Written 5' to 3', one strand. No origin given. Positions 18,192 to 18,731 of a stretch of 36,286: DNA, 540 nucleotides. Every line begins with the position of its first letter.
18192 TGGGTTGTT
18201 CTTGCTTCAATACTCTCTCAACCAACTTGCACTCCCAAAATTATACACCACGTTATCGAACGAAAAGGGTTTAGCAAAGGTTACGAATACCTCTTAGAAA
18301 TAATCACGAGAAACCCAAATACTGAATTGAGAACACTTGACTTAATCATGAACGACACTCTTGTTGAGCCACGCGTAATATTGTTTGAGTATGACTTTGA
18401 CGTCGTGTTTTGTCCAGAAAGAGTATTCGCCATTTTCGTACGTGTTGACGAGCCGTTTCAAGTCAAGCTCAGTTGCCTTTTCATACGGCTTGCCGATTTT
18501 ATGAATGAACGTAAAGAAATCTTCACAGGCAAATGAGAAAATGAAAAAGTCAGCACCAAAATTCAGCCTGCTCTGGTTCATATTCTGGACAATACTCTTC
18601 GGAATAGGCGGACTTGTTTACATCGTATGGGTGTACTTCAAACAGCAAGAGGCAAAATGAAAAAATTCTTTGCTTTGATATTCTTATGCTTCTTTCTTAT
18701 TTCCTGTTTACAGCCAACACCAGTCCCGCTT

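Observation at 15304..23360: AT-rich island of about 8 kb bracketed by a direct repeat of the tRNA-Thr 3' end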

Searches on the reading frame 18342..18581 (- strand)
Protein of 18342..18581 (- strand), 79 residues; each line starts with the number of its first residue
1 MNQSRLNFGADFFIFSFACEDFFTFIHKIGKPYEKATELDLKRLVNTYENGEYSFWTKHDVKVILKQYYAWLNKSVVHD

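Call 8: search_protein_families(library=pfam, proteins=[window:18342-18581:-], max_evalue=0.01)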
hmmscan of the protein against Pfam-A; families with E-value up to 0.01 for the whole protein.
window:18342-18581:- (79 aa): 0 families

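Call 29: search_protein_families(library=pfam, proteins=[window:18342-18581:-], max_evalue=10)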
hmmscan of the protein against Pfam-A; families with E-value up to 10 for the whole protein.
window:18342-18581:- (79 aa): 0 families

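Call 30: search_protein_families(library=phrogs, proteins=[window:18342-18581:-], max_evalue=0.01)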
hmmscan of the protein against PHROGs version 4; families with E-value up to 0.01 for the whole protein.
window:18342-18581:- (79 aa): 0 families

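Call 31: search_protein_families(library=padloc, proteins=[window:18342-18581:-], max_evalue=0.01)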
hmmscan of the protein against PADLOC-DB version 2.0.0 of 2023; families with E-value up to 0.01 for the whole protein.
window:18342-18581:- (79 aa): 0 families

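Call 32: find_homologous_proteins(query=window:18342-18581:-, max_evalue=0.01)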
Query window:18342-18581:- (79 aa): 1 proteins with E <= 0.01 among 1 candidates.
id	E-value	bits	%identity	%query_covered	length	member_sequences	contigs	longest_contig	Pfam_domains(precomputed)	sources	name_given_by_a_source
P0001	2.5e-48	179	100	100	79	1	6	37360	-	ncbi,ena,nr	ncbi:hypothetical protein J4211_04990 [Candidatus Woesearchaeota archaeon]|nr:hypothetical protein [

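Call 49: search_protein_families(library=ncbifam, proteins=[window:18342-18581:-], max_evalue=0.1)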
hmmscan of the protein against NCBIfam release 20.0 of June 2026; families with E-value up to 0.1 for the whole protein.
window:18342-18581:- (79 aa): 1 family
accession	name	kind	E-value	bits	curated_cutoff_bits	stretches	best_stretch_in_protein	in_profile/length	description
NF040815.2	recomb_XerA_Arch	equivalog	0.09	12.3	220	0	19-76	24-79/263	site-specific tyrosine recombinase/integron integrase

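Call 50: search_protein_representatives(protein=window:18342-18581:-)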
Query: 79 residues. Proteins with E-value up to 0.001 (for the whole library): 76; up to 1e-10: 3; up to 1e-30: 1. The best 76 are listed.
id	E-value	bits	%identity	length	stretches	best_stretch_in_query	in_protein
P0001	7.9e-49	178.8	100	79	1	1-79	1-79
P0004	7.0e-13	64.4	45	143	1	9-75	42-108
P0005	9.1e-11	57.6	58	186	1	26-73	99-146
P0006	1.1e-10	57.4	47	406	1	16-75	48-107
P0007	8.0e-09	51.4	54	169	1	31-76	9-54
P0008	1.5e-07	47.4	48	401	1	28-75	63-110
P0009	4.9e-07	45.8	42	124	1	25-74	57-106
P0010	1.3e-06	44.4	50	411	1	29-74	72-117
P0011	1.6e-06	44.1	51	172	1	32-74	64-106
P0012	3.2e-06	43.2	49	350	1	29-75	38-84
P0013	4.1e-06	42.8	46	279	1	29-74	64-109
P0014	4.8e-06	42.6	51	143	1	29-73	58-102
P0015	7.1e-06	42.1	39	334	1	27-77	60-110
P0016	1.2e-05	41.4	45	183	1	32-73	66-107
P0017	1.3e-05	41.2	35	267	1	22-75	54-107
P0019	2.0e-05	40.7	40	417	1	22-73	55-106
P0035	1.3e-04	38.0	47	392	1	29-75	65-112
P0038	1.4e-04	37.9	46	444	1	29-74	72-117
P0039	1.5e-04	37.9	43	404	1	28-73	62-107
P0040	1.8e-04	37.6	46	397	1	28-75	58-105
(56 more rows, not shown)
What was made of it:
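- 18327..18599 (-): Stump of a tyrosine integrase: the N-terminal SAM-like domain only (residues about 27-116 of about 400). It is transcribed away from the tRNA, as in intact relatives. 76 relatives found by index-free phmmer (call 50).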

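Call 51: search_protein_families(library=pfam, proteins=[P0006, P0008, P0010, P0012, P0019, P0035, P0038, P0039, P0040, P0004], max_evalue=0.001)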
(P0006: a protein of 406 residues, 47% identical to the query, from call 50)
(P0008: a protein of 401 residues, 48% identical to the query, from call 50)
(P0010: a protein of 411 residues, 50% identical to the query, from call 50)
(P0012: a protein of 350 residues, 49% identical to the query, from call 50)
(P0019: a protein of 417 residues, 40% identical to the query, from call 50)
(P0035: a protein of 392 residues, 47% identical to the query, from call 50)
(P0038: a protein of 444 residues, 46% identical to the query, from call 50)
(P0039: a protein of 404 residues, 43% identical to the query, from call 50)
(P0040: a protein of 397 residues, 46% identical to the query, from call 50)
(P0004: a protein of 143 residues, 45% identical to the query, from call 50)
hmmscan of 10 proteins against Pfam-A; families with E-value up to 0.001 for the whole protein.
P0006 (406 aa): 1 family
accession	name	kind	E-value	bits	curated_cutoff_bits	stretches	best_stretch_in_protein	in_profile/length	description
PF00589.27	Phage_integrase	-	2.1e-17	63.9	27.1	1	134-298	3-168/172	Phage integrase family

P0008 (401 aa): 1 family
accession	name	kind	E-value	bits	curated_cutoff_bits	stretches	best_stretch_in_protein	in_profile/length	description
PF00589.27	Phage_integrase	-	6.7e-21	75.3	27.1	1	135-300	2-168/172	Phage integrase family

P0010 (411 aa): 2 families
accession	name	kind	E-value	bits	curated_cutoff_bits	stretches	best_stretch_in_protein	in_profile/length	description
PF00589.27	Phage_integrase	-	3.3e-18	66.5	27.1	1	144-310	3-166/172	Phage integrase family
PF02899.23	Phage_int_SAM_1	-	3.9e-05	24.3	22.3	1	58-115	19-79/83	Phage integrase, N-terminal SAM-like domain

P0012 (350 aa): 1 family
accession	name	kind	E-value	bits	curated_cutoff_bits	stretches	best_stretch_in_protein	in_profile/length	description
PF00589.27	Phage_integrase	-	4.1e-23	82.4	27.1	1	111-288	4-167/172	Phage integrase family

P0019 (417 aa): 1 family
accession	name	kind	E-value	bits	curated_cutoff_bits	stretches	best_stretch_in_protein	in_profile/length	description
PF00589.27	Phage_integrase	-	2.7e-17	63.5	27.1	1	136-298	7-168/172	Phage integrase family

P0035 (392 aa): 3 families
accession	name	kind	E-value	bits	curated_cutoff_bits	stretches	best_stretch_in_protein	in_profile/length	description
PF00589.27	Phage_integrase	-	4.4e-21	75.8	27.1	1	139-301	3-170/172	Phage integrase family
PF13495.12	Phage_int_SAM_4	-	6.1e-09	36.6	27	1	33-113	1-82/85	Phage integrase, N-terminal SAM-like domain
PF02899.23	Phage_int_SAM_1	-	0.00087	20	22.3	0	36-111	3-81/83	Phage integrase, N-terminal SAM-like domain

P0038 (444 aa): 6 families
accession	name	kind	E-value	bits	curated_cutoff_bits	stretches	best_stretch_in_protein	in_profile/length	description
PF00589.27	Phage_integrase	-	1.3e-18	67.8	27.1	1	149-316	3-169/172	Phage integrase family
PF13240.11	Zn_Ribbon_1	-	3e-06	27.3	25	1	346-367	2-23/23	zinc-ribbon domain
PF02899.23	Phage_int_SAM_1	-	5.7e-06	26.9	22.3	1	41-116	1-80/83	Phage integrase, N-terminal SAM-like domain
PF13495.12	Phage_int_SAM_4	-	0.00039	21.2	27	0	42-115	3-78/85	Phage integrase, N-terminal SAM-like domain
PF12773.13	DZR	-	0.00059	20.4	27.3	0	340-364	21-45/45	Double zinc ribbon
PF24463.1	DUF7577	-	0.0006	19.8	28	1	344-367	3-26/27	Domain of unknown function (DUF7577)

P0039 (404 aa): 2 families
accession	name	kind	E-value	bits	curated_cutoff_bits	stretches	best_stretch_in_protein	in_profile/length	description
PF00589.27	Phage_integrase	-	5e-25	88.7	27.1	1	146-307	3-168/172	Phage integrase family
PF11917.13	DUF3435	-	0.00084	18.8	25.8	0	238-294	169-225/418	Protein of unknown function (DUF3435)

P0040 (397 aa): 7 families
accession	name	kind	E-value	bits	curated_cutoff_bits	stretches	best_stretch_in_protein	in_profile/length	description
PF00589.27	Phage_integrase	-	2.9e-23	83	27.1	1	131-295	3-169/172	Phage integrase family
PF13495.12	Phage_int_SAM_4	-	8.9e-08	32.9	27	1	30-104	4-80/85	Phage integrase, N-terminal SAM-like domain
PF13248.11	Zn_ribbon_3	-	1.9e-06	27.6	27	1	323-346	3-26/26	zinc-ribbon domain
PF02899.23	Phage_int_SAM_1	-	4.3e-06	27.4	22.3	1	29-103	2-80/83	Phage integrase, N-terminal SAM-like domain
PF13240.11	Zn_Ribbon_1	-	4.2e-05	23.6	25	1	325-343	2-20/23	zinc-ribbon domain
PF12773.13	DZR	-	0.00011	22.7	27.3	1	320-343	22-45/45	Double zinc ribbon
PF24463.1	DUF7577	-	0.00016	21.6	28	1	324-343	4-23/27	Domain of unknown function (DUF7577)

P0004 (143 aa): 0 families
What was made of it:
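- Tried and rejected: The index-free phmmer search settled it (calls 50, 51).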

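Call 53: find_encoding_contigs(protein=P0006, flank=8000, max_places=4)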
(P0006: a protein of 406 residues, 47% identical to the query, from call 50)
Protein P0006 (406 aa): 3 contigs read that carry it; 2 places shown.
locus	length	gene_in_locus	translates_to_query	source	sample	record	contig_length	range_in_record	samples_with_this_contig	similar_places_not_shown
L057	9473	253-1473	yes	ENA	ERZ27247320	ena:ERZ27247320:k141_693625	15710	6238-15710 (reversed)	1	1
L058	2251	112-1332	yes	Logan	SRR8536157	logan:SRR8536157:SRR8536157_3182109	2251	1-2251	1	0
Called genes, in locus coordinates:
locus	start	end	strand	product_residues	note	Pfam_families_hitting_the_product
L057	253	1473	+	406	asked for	PF00589:Phage_integrase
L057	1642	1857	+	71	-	-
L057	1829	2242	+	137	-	-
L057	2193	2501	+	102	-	PF04956:TrbC, PF18895:T4SS_pilin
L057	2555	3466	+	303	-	-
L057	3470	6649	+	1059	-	PF12666:PrgI (weak), PF26593:TraC-like (weak), PF01935:DUF87, PF19044:P-loop_TraG, PF12846:AAA_10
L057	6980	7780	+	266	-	PF00239:Resolvase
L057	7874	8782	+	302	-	-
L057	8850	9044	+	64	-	-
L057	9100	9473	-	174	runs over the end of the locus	-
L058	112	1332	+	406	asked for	PF00589:Phage_integrase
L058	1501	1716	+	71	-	-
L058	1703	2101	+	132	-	-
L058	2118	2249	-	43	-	?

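Call 54: find_encoding_contigs(protein=P0008, flank=8000, max_places=4)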
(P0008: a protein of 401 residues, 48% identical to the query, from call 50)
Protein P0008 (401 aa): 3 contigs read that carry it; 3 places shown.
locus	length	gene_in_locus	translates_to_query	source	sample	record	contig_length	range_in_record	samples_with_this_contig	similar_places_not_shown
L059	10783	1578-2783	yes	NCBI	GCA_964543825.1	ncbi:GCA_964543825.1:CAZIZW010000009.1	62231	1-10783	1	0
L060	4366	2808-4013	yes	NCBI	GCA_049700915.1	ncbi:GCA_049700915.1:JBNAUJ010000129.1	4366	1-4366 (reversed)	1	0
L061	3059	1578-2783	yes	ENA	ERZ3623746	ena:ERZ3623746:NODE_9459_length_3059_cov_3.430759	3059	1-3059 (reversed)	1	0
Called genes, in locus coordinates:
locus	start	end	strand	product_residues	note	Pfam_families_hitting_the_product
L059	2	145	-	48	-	?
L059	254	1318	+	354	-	PF00931:NB-ARC (weak), PF01637:ATPase_2 (weak), PF13191:AAA_16, PF24883:NPHP3_N (faint), PF00004:AAA (faint), PF05729:NACHT, PF13401:AAA_22, PF22703:Cdc6_lid (weak)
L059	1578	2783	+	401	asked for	PF00589:Phage_integrase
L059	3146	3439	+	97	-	PF04951:Peptidase_M55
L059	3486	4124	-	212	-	PF00753:Lactamase_B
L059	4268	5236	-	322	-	PF00294:PfkB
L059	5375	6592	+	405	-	PF01120:Alpha_L_fucos, PF14871:GHL6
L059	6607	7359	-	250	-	PF01522:Polysacc_deac_1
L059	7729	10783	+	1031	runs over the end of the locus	PF02687:FtsX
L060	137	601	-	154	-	-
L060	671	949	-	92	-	-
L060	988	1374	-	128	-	-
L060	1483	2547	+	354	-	PF00931:NB-ARC (weak), PF01637:ATPase_2 (faint), PF13191:AAA_16, PF24883:NPHP3_N (faint), PF00004:AAA (faint), PF05729:NACHT, PF13401:AAA_22, PF22703:Cdc6_lid (weak)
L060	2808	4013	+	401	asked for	PF00589:Phage_integrase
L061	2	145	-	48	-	?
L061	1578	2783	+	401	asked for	PF00589:Phage_integrase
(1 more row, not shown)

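Call 60: find_encoding_contigs(protein=P0004, flank=6000, max_places=4)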
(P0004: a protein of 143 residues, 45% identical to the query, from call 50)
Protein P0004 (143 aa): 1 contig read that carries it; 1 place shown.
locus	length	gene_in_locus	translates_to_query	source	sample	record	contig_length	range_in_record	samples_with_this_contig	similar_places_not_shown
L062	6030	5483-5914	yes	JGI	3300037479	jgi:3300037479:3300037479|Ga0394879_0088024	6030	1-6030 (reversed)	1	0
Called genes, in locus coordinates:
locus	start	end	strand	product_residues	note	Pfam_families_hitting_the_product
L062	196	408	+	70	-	-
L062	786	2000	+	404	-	PF00589:Phage_integrase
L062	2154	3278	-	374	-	-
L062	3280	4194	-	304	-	PF01555:N6_N4_Mtase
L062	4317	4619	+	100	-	-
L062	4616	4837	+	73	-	-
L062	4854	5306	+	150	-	-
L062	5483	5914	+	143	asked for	-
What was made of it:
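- Intact integrases of the same lineage exist in similar environments (calls 53, 60).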

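Call 61: find_encoding_contigs(protein=P0010, flank=6000, max_places=4)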
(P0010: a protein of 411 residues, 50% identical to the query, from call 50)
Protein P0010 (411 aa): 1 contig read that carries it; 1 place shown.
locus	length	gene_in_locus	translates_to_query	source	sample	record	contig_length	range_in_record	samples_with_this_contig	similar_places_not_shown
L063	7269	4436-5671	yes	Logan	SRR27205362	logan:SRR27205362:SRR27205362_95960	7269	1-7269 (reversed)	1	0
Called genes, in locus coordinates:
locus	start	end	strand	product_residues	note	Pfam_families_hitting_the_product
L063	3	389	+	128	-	?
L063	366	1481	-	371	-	PF13433:Peripla_BP_5, PF13458:Peripla_BP_6, PF01094:ANF_receptor (weak)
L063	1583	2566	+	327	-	PF01047:MarR (faint), PF08279:HTH_11 (faint), PF12802:MarR_2 (faint), PF13404:HTH_AsnC-type, PF13412:HTH_24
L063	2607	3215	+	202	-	PF03412:Peptidase_C39, PF11814:DUF3335, PF13529:Peptidase_C39_2 (faint), PF09778:Guanylate_cyc_2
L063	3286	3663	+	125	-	-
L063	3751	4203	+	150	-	-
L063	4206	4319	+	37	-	-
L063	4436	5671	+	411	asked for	PF00589:Phage_integrase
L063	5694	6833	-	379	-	-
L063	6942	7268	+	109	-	?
